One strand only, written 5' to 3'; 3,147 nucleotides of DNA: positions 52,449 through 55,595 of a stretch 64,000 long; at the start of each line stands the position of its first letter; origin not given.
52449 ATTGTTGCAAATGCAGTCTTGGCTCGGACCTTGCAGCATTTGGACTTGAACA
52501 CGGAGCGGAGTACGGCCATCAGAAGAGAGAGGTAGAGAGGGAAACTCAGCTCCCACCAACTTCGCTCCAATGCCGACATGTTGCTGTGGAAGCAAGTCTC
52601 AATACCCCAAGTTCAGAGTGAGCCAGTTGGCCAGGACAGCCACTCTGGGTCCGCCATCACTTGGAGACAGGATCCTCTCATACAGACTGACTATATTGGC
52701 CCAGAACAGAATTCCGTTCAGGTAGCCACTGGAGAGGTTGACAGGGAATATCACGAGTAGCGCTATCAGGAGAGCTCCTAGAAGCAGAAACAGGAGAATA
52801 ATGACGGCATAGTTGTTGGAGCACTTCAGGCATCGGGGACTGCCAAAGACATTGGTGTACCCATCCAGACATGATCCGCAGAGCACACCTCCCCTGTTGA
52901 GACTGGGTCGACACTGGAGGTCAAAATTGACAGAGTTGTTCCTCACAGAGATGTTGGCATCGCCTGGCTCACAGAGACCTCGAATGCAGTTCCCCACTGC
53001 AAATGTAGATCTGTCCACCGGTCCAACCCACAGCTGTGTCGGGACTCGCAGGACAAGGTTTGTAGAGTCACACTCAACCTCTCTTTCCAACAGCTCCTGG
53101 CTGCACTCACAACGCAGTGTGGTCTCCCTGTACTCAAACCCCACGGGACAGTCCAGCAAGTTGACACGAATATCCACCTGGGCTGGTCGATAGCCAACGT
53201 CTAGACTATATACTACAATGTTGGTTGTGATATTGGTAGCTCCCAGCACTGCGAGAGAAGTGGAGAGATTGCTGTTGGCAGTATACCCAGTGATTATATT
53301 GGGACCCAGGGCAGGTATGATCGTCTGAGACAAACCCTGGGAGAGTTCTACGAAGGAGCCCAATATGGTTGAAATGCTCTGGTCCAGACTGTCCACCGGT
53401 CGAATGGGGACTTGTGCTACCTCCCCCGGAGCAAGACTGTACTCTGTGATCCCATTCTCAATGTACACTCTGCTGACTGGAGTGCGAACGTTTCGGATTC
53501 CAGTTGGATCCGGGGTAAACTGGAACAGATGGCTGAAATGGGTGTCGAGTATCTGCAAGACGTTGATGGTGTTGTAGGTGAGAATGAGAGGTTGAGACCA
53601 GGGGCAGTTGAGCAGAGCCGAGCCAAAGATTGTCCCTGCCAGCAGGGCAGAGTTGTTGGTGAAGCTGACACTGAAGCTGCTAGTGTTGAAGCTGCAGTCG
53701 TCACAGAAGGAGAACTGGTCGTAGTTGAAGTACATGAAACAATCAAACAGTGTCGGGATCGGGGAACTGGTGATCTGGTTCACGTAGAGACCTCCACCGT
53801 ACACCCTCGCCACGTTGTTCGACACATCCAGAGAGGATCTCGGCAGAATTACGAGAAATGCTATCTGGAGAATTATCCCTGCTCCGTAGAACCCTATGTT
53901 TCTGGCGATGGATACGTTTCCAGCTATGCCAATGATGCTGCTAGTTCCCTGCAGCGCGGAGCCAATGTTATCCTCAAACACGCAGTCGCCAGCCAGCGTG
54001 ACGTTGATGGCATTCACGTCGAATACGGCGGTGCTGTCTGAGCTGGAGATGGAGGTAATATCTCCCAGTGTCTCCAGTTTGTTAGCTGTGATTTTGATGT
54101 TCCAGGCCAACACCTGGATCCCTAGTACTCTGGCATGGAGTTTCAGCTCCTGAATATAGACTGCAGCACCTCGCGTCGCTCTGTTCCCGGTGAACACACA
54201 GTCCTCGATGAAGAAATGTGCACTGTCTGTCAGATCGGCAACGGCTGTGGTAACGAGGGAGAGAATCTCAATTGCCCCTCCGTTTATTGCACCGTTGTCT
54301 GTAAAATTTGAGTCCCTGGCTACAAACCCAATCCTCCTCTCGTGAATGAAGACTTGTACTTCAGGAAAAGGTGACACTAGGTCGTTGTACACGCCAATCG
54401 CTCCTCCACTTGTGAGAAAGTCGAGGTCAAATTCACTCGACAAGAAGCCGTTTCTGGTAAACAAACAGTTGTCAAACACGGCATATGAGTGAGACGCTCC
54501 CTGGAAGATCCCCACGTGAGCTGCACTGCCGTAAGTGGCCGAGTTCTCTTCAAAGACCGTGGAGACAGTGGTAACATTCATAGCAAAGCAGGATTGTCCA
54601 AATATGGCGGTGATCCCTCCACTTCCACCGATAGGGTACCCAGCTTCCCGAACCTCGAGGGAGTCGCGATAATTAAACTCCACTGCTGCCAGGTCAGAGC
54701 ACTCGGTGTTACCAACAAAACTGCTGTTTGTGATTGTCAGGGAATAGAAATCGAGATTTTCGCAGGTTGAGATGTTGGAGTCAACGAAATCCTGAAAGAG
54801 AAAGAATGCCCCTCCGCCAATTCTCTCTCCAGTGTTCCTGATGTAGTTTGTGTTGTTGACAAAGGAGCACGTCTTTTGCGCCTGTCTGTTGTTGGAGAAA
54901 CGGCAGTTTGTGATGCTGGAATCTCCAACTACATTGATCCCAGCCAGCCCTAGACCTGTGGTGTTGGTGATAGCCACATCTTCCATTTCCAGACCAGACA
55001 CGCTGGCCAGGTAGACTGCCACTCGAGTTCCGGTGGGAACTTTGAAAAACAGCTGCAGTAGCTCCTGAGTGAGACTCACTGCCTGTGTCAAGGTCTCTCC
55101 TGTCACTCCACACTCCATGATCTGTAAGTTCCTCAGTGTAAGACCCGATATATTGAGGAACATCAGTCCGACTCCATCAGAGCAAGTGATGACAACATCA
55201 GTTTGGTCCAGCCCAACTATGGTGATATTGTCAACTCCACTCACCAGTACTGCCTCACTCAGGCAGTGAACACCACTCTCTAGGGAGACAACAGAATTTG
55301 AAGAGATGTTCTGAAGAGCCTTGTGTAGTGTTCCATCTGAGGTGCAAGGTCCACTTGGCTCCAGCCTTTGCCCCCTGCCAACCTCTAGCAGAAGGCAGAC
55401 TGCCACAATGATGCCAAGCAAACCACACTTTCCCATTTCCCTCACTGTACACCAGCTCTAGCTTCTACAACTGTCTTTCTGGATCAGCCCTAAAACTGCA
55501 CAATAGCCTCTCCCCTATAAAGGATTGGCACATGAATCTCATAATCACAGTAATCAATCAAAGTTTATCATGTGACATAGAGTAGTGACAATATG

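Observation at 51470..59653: Tandem pair of giant intronless genes encoding Pmp-like beta-helix ectodomain fused to a multi-pass TM domain (unrecognised family)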

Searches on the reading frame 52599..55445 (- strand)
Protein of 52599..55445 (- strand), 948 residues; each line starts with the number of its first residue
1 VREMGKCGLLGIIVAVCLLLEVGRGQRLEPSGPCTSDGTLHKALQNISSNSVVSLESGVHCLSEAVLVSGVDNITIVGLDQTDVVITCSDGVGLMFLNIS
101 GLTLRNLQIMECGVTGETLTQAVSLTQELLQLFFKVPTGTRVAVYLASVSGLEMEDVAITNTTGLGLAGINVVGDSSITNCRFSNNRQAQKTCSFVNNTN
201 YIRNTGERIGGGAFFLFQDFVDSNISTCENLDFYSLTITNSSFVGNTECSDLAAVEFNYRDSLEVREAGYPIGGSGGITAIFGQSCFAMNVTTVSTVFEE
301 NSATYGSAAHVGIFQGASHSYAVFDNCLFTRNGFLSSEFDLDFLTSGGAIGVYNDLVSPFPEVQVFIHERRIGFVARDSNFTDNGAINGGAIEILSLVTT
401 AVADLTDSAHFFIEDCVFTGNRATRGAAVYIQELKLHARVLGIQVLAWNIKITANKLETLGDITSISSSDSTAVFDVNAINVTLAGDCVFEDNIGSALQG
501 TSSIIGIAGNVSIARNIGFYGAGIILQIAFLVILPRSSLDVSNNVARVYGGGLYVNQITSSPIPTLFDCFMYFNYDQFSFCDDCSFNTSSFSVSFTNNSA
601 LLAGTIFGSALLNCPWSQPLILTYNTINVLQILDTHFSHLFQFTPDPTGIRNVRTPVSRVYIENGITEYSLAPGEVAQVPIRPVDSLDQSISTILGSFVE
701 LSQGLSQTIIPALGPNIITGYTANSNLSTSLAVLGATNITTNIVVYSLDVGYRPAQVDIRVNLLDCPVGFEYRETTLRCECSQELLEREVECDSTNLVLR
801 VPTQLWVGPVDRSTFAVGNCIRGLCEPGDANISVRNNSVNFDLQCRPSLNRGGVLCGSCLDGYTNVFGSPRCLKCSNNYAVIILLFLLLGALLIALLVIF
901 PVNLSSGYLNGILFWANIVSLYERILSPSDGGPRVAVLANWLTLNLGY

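Call 4: search_protein_families(library=pfam, proteins=[window:52599-55445:-], max_evalue=1)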
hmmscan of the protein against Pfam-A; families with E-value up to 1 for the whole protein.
window:52599-55445:- (948 aa): 3 families
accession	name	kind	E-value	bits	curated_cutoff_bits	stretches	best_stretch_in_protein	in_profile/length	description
PF24633.1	DUF7630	-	0.0087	16.6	27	1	852-875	21-45/45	Domain of unknown function (DUF7630)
PF24390.1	PRTase-CE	-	0.15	12.3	27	1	406-462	104-157/253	PRTase-CE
PF18912.6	DZR_2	-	0.99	9.7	27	1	845-877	13-44/56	Double zinc ribbon domain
